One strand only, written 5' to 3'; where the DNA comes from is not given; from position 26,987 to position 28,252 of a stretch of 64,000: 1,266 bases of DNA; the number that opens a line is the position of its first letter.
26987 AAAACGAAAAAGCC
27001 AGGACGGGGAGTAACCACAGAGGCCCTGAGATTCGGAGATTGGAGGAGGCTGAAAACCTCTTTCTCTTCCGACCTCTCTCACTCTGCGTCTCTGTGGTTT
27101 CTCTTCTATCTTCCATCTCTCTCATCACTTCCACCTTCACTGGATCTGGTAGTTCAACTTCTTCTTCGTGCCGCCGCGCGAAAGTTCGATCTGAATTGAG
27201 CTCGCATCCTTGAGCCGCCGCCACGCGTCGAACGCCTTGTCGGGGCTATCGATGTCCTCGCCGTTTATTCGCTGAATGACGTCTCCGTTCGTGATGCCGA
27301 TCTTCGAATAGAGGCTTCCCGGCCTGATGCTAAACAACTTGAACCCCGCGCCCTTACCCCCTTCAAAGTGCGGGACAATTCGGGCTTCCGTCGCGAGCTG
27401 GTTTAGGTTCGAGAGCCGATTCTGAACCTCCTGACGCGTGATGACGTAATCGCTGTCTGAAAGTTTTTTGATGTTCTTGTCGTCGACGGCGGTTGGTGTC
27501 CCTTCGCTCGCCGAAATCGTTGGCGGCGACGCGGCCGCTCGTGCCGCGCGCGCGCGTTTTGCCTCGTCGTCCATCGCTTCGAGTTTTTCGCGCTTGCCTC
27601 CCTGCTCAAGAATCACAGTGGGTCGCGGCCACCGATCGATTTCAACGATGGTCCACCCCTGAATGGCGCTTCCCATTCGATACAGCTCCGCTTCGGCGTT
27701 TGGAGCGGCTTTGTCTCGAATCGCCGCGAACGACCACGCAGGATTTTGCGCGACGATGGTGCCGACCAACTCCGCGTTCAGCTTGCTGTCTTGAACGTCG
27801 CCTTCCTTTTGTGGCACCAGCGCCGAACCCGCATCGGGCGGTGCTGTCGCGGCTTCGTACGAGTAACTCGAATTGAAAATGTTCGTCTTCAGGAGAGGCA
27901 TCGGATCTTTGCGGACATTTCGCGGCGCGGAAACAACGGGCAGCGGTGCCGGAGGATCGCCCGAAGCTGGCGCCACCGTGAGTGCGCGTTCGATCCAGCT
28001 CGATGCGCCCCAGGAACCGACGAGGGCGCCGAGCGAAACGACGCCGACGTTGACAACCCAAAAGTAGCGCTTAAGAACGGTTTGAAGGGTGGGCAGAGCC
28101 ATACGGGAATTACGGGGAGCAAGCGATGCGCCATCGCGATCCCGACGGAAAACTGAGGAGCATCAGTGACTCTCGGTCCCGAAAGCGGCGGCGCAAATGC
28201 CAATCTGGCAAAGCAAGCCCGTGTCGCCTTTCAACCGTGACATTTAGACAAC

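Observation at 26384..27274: Duplicated gspC-3'/gspD-5' junction creates a chimeric secreted PDZ protein between gspC and gspD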

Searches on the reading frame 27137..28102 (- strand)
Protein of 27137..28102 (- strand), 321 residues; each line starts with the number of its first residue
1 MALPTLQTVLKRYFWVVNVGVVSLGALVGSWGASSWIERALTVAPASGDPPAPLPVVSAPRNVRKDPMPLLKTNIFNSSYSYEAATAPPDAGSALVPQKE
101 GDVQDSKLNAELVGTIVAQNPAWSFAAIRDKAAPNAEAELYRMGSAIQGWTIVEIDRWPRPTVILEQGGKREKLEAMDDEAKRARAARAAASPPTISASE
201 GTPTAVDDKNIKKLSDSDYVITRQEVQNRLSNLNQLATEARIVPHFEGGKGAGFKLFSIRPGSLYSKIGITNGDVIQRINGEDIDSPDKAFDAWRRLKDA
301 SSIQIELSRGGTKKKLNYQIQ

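Call 8: search_protein_families(library=pfam, proteins=[window:27137-28102:-], max_evalue=0.01)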
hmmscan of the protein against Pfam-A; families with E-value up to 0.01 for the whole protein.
window:27137-28102:- (321 aa): 3 families
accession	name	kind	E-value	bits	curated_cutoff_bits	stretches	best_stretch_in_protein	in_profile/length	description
PF11356.14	T2SSC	-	2.4e-06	27.9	27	1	67-174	46-139/141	Type II secretion system protein C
PF13180.12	PDZ_2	-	4.2e-05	24.2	27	1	265-317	25-77/80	PDZ domain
PF17820.7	PDZ_6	-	0.0055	16.9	27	0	259-292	5-38/54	PDZ domain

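Call 9: search_protein_families(library=ncbifam, proteins=[window:27137-28102:-], max_evalue=0.01)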
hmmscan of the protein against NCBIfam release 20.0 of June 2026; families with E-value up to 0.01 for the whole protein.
window:27137-28102:- (321 aa): 8 families
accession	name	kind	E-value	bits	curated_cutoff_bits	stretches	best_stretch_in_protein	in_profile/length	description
NF041515.1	GspC_delta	equivalog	7.2e-84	282.2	150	1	11-321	1-311/311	type II secretion system protein GspC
TIGR01713.1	typeII_sec_gspC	equivalog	1.1e-18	67.7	101.6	1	101-319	74-258/259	type II secretion system protein GspC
NF041616.1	T2SS_C_SYNERG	exception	1.4e-17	63.9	200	1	136-321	114-296/296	type II secretion system protein GspC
TIGR02037.1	degP_htrA_DO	subfamily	4.1e-05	22.7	416.2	1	252-320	259-327/434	Do family serine endopeptidase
NF041521.1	HhoA_HhoB_HtrA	equivalog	0.00075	18.9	450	1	253-319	264-330/335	HhoA/HhoB/HtrA family serine endopeptidase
NF047968.1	SerProtHtrA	equivalog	0.0039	16.6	470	1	252-318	289-355/357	serine protease HtrA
NF041199.1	trx7_PDZ_seleno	equivalog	0.0042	16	300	1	260-317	211-387/390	Trx7/PDZ domain-containing (seleno)protein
NF008147.1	PRK10898.1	equivalog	0.009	15.2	408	0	251-320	278-347/352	outer membrane-stress sensor serine endopeptidase DegS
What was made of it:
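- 27137..28102 (-): gspC (321 aa): TM helix, HR domain, linker, pre-PDZ hairpin and helices, PDZ. Pfam T2SSC and PDZ_2 hits (calls 8, 9).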

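Call 29: find_related_loci(query=window:27137-28102:-, collection=genome_contigs, flank=6000)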
Query window:27137-28102:- (321 aa) in genome_contigs; peptide patterns used: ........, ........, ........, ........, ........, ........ (x = any residue, [..] = any of these).
56 stretches matched a pattern; 13 encode a relative of the query (tblastn E <= 1e-3); 13 distinct loci.
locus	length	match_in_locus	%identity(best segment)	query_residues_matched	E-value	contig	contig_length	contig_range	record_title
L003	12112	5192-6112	35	6-321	7e-48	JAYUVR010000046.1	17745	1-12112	MAG: Archangium sp. isolate GL124_DN_metabinner_4 GL124_DN_metabinner_4_45, whole genome shotgun sequence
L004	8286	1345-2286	30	6-321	6e-39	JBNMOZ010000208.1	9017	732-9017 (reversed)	MAG: Bradymonadia bacterium isolate 3300055292_31 Ga0535668_0013242, whole genome shotgun sequence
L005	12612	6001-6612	37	108-321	1e-36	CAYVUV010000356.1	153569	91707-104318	MAG TPA_asm: uncultured Candidatus Binatia bacterium isolate binchicken_co200_21 genome assembly, contig: k141_335968, w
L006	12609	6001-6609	35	106-321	6e-35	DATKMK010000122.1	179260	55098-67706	MAG TPA_asm: Candidatus Binatia bacterium isolate SMAG_U14709 k141_5744494, whole genome shotgun sequence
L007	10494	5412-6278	32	8-320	8e-35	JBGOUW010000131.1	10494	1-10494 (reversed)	MAG: Candidatus Binatia bacterium isolate OBJ_0618_7090110_13 k141_7848527_length_10494_cov_49.0881, whole genome shotgu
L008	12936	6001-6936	28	6-321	2e-34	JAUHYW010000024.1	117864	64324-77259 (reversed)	MAG: bacterium isolate 3_bin.88 NODE_295_length_117864_cov_2.673331, whole genome shotgun sequence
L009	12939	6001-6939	28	6-321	2e-33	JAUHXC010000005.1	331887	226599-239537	MAG: bacterium isolate 2_bin.46 NODE_50_length_331887_cov_7.980890, whole genome shotgun sequence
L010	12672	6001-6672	33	74-321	3e-33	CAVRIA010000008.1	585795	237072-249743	MAG: uncultured bacterium isolate MFD05684.bin.1.163 genome assembly, contig: contig_21551, whole genome shotgun sequenc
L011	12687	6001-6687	33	106-321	4e-33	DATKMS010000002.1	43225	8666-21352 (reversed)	MAG TPA_asm: Candidatus Margulisiibacteriota bacterium isolate SMAG_U14717 k141_385489, whole genome shotgun sequence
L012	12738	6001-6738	32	81-320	5e-33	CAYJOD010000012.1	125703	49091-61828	MAG TPA_asm: uncultured Candidatus Binatia bacterium isolate ERP124720_co1_58 genome assembly, contig: NODE_193_length_1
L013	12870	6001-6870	31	40-320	4e-32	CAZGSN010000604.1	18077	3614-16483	MAG TPA_asm: uncultured Candidatus Binatia bacterium isolate binchicken_co200_33 genome assembly, contig: k141_476906, w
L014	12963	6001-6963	28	5-321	3e-31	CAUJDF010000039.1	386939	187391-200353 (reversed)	MAG: Myxococcota bacterium isolate KLAP118 genome assembly, contig: KLAP118_134450, whole genome shotgun sequence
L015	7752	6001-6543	36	124-319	1e-30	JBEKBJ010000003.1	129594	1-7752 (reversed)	MAG: Candidatus Binatia bacterium isolate SPRUCE 133 SPRUCE_133_3, whole genome shotgun sequence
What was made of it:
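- Tried and rejected: The best hits were 28-37% identical (call 29).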

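Call 44: find_related_loci(query=A2, collection=metagenome_contigs, flank=4000)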
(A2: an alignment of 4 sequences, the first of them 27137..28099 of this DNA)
Query A2 (320 aa) in metagenome_contigs; peptide patterns used: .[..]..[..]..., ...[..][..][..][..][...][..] (x = any residue, [..] = any of these).
600 stretches matched a pattern (row limit reached: there are more); 179 encode a relative of the query (tblastn E <= 1e-3); the best 80 are kept; 80 distinct loci.
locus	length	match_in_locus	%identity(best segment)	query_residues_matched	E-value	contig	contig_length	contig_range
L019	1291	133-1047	44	5-319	5e-76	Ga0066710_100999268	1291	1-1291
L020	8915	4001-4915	37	5-320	2e-54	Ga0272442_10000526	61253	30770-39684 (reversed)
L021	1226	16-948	38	5-320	2e-55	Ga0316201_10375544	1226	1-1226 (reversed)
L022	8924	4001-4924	35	5-320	6e-52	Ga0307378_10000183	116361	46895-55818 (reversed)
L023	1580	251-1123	35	10-320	1e-53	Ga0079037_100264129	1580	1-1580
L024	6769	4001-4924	35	5-320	3e-51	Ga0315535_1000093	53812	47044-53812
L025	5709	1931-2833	35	4-320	5e-51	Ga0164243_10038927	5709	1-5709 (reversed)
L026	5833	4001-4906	37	4-319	3e-51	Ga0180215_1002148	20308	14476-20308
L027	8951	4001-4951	36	3-320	5e-51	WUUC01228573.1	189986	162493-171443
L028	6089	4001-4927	36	5-320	1e-50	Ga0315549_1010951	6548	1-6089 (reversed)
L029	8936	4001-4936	35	5-320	4e-50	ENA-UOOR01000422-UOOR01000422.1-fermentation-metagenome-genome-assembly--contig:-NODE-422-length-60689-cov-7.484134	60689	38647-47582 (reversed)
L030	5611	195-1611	37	3-320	5e-50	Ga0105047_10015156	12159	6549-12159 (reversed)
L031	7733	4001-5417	37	3-320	5e-50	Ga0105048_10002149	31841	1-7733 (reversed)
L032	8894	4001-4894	34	5-319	1e-49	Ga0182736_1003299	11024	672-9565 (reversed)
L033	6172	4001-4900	35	5-320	1e-49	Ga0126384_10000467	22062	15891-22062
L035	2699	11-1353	49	122-320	2e-49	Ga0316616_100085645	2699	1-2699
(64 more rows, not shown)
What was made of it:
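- Tried and rejected: The second scan, with a GspC alignment, gave 80 loci (call 44).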

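Call 59: find_homologous_proteins(query=L035:607-1353:+)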
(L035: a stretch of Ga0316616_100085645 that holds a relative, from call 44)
Query L035:607-1353:+ (249 aa): 425 proteins with E <= 0.001 among 4592 candidates; the best 120 are listed.
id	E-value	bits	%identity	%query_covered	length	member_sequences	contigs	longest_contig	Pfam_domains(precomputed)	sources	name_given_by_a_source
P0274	1.8e-155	533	100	100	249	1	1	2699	PF21305.3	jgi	-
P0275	1.3e-54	203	46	99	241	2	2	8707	PF17820.8,PF21305.3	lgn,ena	-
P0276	5.1e-50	188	46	85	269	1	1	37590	PF21305.3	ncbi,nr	ncbi:MAG: hypothetical protein JXR96_05525 [Deltaproteobacteria bacterium]|nr:hypothetical protein [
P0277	1.4e-49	187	46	84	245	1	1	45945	PF17820.8,PF21305.3,PF13180.13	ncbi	-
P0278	1.1e-42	164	41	90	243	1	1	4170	PF21305.3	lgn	-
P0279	1.2e-35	141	47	67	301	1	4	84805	PF11356.15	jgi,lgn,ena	-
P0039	3.7e-35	140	51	57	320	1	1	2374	PF11356.15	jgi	jgi:general secretion pathway protein C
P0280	5.1e-35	139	57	44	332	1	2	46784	-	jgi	jgi:general secretion pathway protein C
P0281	3.2e-34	137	46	65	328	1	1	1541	-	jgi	-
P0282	3.4e-34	137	52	54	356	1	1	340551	-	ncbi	ncbi:MAG: type II secretion system protein GspC [Pseudomonadota bacterium]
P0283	4.1e-34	136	52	50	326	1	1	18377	-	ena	-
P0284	5.8e-34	136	48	67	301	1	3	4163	PF13180.13,PF11356.15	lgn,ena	-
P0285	8.3e-34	135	58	46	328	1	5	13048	-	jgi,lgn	jgi:general secretion pathway protein C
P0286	1.1e-33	135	52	49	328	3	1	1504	-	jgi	jgi:general secretion pathway protein C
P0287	1.1e-33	135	52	49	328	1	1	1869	-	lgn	-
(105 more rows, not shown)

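Call 61: find_encoding_contigs(protein=P0276, flank=5000, max_places=2)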
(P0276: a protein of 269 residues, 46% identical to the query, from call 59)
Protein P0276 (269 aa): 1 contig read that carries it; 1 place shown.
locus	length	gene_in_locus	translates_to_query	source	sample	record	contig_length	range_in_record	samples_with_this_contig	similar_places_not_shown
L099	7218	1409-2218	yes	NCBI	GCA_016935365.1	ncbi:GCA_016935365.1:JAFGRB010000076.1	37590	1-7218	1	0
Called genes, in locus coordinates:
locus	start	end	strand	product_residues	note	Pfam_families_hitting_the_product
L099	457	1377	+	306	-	PF11356:T2SSC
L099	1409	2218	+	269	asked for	PF21305:type_II_gspD_N0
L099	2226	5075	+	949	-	PF21305:type_II_gspD_N0, PF03958:Secretin_N, PF00263:Secretin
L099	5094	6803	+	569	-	PF05157:MshEN, PF00437:T2SSE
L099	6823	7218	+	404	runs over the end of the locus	PF28597:T2SSF_N, PF00482:T2SSF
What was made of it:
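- Analogous chimeras are conserved elsewhere (calls 59, 61).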

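Call 62: find_encoding_contigs(protein=P0277, flank=5000, max_places=2)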
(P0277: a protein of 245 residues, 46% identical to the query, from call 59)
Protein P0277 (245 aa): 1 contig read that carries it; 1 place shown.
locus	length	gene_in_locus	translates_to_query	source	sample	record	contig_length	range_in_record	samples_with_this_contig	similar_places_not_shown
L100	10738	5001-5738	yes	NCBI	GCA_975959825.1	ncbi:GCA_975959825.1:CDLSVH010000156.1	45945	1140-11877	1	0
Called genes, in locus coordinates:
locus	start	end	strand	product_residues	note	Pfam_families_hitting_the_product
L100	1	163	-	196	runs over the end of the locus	-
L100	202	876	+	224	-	PF10294:Methyltransf_16, PF05175:MTS (weak), PF06325:PrmA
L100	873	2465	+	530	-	-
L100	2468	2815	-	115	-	-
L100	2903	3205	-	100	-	PF07238:PilZ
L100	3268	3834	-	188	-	-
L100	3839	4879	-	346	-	-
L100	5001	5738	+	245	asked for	PF21305:type_II_gspD_N0, PF13180:PDZ_2 (weak), PF17820:PDZ_6 (weak)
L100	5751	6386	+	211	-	PF00211:Guanylate_cyc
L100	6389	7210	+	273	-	PF03466:LysR_substrate (weak), PF12849:PBP_like_2, PF01547:SBP_bac_1 (faint), PF13531:SBP_bac_11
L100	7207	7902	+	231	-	-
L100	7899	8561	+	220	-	PF00005:ABC_tran, PF02463:SMC_N (weak), PF13304:AAA_21 (weak)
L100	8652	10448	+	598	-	-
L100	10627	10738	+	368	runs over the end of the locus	-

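Call 63: find_encoding_contigs(protein=P0275, flank=5000, max_places=2)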
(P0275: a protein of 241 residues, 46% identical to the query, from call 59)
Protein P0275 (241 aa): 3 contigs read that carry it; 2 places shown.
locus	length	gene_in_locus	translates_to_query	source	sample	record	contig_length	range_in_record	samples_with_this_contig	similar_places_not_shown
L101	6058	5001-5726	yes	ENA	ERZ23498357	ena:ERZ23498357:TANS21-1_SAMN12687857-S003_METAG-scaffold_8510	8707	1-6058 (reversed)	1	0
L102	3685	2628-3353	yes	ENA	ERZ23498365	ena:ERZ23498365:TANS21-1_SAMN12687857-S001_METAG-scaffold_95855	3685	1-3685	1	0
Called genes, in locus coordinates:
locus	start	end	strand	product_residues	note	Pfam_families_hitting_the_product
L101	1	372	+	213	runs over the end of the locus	PF10294:Methyltransf_16, PF05175:MTS, PF06325:PrmA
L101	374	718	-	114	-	-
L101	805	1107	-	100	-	PF07238:PilZ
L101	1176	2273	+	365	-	-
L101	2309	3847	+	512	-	PF02225:PA (weak), PF04389:Peptidase_M28, PF01546:Peptidase_M20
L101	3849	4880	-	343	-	-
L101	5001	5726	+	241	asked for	PF21305:type_II_gspD_N0, PF17820:PDZ_6 (weak)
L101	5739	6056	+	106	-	?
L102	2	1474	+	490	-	?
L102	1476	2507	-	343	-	-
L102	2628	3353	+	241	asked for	PF21305:type_II_gspD_N0, PF17820:PDZ_6 (weak)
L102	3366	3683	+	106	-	?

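Call 73: predict_structure(alignment_id=A5)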
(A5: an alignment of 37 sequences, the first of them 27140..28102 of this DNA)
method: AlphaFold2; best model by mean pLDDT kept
length: 321 residues; sequences in the alignment: 37
mean_pLDDT: 78.4   pTM: 0.38
mean pLDDT of the five models: 78.4, 78.3, 78.0, 77.4, 76.6
residues with pLDDT >= 90: 156; 70-90: 75; 50-70: 26; < 50: 64
segments of 3 or more residues with pLDDT < 50: 57-74, 77-95, 182-206
pLDDT, mean of each block of 10 residues (from residue 1): 78 94 94 85 70 51 41 44 40 47 86 92 93 91 95 90 94 82 46 37 50 92 89 86 92 94 91 96 92 89 95 95 90
secondary structure, 60 per line:
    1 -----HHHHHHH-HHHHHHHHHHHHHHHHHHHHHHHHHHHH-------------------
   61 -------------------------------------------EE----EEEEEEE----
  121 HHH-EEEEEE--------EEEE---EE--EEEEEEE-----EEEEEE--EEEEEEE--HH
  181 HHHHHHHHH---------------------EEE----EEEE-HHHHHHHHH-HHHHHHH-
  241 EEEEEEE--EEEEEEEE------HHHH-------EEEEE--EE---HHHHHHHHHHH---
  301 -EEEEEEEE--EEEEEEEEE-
elements in order: H6-12 H14-41 E110-116 E125-130 E139-142 E150-156 E162-167 E170-176 H179-189 E211-213 E218-221 H223-231 H233-239 E241-247 E250-257 H264-267 E275-279 H287-297 E302-309 E312-320
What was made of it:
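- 27137..28102 (-): The AlphaFold model has a TM helix at 14-41, the HR domain at 110-176 and the PDZ at 241-320 with pLDDT around 90 (call 73).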

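Call 94: search_protein_families(library=pfam, proteins=[L035:607-1356:+], max_evalue=0.001)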
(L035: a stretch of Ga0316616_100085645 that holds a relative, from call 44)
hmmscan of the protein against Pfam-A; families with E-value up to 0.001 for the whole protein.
L035:607-1356:+ (249 aa): 3 families
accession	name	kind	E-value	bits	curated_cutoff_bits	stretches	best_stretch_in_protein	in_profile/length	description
PF21305.2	type_II_gspD_N0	-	4e-13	49.5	27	1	37-97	1-60/71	GspD-like, N0 domain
PF13180.12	PDZ_2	-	0.00022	21.9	27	1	186-243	18-75/80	PDZ domain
PF17820.7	PDZ_6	-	0.00044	20.4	27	1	187-220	5-38/54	PDZ domain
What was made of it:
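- On SP-N0-PDZ chimera family (P0274-P0278): L035 and P0274-P0278 do have it (calls 8, 59, 94).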
